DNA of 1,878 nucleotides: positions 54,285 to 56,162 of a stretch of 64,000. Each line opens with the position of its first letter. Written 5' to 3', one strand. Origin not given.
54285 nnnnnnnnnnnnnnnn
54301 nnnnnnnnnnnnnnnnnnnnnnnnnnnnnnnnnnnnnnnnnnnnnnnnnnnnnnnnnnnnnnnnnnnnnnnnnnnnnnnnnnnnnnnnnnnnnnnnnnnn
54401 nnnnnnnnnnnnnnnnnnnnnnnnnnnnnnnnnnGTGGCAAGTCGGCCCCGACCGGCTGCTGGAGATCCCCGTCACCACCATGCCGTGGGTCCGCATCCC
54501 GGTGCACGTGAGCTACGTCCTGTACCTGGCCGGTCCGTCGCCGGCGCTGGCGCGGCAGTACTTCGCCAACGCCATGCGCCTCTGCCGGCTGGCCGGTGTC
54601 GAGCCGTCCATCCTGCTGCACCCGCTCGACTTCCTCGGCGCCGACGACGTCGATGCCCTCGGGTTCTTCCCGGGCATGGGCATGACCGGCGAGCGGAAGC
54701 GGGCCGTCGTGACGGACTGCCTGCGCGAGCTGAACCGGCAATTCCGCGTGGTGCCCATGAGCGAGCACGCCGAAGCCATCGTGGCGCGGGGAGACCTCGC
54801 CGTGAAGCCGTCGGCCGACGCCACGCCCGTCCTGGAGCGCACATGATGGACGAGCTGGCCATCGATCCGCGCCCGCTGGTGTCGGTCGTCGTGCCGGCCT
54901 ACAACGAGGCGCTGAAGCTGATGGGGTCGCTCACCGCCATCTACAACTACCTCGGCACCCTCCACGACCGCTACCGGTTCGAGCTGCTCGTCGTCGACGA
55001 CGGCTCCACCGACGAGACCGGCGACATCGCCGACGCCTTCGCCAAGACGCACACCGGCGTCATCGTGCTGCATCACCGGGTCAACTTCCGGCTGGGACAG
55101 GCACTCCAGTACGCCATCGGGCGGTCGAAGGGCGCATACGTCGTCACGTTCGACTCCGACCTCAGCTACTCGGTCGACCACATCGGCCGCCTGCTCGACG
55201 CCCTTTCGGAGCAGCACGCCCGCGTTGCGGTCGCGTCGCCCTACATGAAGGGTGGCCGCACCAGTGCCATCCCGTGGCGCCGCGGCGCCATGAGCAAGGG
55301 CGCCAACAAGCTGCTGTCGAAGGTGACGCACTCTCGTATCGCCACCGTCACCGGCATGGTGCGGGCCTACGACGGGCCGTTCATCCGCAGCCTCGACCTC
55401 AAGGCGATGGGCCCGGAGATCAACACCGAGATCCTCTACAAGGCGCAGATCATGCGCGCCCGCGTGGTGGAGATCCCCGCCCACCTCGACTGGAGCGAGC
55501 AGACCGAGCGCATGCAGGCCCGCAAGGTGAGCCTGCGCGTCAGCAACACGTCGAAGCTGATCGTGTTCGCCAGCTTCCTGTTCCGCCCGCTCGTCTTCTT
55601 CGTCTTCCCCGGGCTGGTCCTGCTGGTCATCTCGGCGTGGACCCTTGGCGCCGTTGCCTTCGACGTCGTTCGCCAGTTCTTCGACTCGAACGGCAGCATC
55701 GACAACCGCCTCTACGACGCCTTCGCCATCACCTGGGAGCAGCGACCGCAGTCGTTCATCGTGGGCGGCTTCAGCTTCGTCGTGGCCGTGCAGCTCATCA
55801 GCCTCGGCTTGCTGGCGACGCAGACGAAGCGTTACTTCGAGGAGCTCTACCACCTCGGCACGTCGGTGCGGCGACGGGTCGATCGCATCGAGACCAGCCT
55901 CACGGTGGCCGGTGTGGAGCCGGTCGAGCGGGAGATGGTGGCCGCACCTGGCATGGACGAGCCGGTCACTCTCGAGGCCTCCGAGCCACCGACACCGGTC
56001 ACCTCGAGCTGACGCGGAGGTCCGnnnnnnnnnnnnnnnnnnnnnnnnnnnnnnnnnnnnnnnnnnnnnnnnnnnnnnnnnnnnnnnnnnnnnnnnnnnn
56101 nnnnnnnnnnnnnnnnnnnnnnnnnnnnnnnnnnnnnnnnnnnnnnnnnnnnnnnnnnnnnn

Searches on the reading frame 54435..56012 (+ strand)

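Call 8: search_protein_families(library=pfam, proteins=[window:54435-56012:+], max_evalue=0.001)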
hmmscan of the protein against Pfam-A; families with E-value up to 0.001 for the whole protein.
window:54435-56012:+ (525 aa): 2 families
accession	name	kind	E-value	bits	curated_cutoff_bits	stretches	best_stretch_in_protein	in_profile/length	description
PF00535.33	Glycos_transf_2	-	2.1e-29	103.1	23.3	1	150-310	1-157/168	Glycosyl transferase family 2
PF13641.12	Glyco_tranf_2_3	-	3.4e-05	24.4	27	1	147-273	2-127/230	Glycosyltransferase like family 2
